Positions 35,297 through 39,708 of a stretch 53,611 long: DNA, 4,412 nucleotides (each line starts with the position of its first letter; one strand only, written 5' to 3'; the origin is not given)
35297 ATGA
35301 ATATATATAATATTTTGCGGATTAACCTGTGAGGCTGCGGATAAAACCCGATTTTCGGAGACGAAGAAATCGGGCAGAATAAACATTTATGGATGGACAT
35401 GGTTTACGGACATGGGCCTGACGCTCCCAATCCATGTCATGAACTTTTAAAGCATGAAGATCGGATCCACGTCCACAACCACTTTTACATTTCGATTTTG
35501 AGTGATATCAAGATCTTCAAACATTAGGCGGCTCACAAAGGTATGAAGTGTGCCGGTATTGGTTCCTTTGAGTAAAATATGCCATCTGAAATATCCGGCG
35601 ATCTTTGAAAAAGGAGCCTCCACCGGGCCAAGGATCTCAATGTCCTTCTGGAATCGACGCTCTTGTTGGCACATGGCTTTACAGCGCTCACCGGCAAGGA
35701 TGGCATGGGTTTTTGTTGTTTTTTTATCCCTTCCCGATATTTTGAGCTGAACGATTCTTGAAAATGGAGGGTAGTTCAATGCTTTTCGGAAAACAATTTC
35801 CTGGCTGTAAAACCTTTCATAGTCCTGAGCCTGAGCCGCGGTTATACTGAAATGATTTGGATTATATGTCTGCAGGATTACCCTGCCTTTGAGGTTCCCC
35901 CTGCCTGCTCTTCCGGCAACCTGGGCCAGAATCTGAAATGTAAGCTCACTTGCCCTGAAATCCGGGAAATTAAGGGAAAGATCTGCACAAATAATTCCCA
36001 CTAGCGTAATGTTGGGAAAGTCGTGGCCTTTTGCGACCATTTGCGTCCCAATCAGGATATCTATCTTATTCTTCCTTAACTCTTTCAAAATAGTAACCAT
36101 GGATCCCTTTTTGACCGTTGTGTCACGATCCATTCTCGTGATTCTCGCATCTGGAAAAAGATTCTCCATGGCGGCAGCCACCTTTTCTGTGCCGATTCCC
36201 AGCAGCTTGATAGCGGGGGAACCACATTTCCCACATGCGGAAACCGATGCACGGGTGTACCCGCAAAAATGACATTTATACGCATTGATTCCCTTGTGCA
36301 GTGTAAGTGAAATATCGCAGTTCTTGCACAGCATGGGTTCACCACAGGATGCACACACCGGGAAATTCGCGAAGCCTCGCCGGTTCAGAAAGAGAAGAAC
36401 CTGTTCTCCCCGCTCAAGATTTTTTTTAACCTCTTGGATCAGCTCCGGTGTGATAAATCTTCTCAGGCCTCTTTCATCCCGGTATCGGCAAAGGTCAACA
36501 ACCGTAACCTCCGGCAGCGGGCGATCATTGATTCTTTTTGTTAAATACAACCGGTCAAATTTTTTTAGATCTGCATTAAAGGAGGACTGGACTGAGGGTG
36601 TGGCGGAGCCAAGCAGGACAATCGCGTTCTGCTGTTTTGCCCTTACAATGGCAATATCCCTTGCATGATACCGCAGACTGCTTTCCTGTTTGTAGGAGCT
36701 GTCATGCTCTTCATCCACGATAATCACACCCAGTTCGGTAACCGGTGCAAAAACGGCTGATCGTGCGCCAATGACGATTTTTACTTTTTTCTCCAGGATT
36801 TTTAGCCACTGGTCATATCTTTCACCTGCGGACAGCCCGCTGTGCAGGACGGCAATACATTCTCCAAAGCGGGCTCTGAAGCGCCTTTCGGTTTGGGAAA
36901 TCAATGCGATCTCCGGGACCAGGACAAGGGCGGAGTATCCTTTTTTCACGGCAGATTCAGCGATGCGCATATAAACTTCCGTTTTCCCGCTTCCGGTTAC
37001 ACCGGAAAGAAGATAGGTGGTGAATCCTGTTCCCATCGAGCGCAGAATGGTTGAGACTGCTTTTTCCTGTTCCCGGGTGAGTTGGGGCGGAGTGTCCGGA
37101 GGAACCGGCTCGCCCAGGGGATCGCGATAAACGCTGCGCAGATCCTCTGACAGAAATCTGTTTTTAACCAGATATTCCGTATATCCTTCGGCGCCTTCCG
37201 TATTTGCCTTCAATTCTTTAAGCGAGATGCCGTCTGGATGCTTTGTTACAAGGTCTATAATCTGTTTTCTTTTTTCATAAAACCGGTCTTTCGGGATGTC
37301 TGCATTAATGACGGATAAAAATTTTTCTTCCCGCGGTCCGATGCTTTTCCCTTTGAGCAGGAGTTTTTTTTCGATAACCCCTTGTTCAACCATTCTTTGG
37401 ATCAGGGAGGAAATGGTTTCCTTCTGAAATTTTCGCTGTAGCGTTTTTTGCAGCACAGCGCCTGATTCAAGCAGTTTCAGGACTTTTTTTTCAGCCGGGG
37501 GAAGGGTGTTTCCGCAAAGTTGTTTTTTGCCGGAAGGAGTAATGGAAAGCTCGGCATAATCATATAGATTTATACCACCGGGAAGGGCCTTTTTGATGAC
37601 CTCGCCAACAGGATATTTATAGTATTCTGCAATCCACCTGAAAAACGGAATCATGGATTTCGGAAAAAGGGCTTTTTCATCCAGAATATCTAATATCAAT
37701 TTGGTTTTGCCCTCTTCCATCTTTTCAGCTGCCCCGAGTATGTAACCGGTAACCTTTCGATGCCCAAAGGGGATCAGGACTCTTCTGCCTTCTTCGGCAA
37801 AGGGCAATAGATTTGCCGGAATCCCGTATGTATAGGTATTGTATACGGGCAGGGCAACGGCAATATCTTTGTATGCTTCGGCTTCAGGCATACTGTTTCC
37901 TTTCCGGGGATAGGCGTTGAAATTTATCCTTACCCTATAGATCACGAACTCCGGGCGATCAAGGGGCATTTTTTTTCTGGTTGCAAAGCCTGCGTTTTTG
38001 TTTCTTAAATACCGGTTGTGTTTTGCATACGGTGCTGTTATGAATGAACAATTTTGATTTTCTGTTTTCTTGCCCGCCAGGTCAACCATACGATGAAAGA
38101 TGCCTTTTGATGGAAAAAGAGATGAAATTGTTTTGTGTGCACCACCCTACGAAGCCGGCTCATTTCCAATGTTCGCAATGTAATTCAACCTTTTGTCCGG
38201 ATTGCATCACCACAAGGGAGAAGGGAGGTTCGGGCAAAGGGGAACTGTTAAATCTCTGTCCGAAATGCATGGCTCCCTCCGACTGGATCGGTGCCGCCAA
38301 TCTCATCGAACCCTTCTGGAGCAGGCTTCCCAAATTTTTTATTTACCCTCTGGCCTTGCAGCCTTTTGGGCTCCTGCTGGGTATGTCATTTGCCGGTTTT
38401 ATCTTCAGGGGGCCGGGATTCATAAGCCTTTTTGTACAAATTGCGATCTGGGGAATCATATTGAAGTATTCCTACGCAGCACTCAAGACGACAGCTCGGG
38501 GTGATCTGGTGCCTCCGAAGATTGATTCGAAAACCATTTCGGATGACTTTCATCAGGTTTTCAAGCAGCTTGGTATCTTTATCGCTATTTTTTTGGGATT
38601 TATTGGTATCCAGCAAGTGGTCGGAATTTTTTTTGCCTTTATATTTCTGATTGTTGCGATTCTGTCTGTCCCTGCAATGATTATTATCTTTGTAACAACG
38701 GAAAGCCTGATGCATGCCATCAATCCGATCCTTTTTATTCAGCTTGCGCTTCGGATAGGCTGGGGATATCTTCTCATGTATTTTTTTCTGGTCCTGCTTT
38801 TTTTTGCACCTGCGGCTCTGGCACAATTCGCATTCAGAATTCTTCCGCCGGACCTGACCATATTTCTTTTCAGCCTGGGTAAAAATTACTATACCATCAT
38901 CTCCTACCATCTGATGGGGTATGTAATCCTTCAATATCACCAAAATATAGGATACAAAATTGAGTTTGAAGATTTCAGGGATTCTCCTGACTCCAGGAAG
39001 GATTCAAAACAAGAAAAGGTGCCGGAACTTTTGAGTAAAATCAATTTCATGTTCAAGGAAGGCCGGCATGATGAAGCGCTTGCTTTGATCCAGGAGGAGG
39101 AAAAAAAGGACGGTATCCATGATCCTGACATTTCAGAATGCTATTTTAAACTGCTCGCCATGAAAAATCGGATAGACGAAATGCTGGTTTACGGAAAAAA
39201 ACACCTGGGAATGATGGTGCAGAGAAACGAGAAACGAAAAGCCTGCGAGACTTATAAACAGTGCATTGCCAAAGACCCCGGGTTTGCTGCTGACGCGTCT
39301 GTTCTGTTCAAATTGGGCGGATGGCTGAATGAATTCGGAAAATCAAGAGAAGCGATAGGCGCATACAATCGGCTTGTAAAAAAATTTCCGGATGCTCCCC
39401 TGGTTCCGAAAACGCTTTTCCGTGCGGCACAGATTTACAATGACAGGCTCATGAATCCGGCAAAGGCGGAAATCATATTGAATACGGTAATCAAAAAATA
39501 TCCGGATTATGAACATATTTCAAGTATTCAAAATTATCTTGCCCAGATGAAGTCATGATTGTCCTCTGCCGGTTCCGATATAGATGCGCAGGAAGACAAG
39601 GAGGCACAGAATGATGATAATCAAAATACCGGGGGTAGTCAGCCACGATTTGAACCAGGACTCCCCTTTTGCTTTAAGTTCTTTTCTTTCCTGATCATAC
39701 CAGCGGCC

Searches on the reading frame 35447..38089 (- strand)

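Call 67: search_protein_families(library=pfam, proteins=[window:35447-38089:-], max_evalue=0.00001)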
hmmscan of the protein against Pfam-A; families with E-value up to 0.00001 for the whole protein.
window:35447-38089:- (880 aa): 6 families
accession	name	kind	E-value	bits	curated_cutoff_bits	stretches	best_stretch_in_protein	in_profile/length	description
PF17764.6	PriA_3primeBD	-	8.6e-25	86.9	22.7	1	75-170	1-96/96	3'DNA-binding domain (3'BD)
PF00270.35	DEAD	-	5.4e-22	78.7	26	1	338-499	1-161/167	DEAD/DEAH box helicase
PF04851.21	ResIII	-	9.2e-20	71.6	22.5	1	337-499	4-163/164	Type III restriction enzyme, res subunit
PF18074.6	PriA_C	-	1.8e-19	70.8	26.9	1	775-876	1-95/95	Primosomal protein N C-terminal domain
PF18319.7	Zn_ribbon_PriA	-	3e-10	40.3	26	1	588-613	1-26/27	PriA DNA helicase Cys-rich region (CRR) domain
PF00271.37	Helicase_C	-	4.2e-10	40.3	23.5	1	648-731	40-109/110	Helicase conserved C-terminal domain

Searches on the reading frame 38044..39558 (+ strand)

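Call 68: search_protein_families(library=pfam, proteins=[window:38044-39558:+], max_evalue=0.00001)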
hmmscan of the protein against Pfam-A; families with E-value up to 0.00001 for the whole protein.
window:38044-39558:+ (504 aa): 2 families
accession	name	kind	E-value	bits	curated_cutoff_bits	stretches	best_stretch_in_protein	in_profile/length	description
PF13174.12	TPR_6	-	1.2e-12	48.1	26.3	0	420-450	2-32/33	Tetratricopeptide repeat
PF13428.12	TPR_14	-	3.1e-07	30.9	23.5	0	421-453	4-36/44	Tetratricopeptide repeat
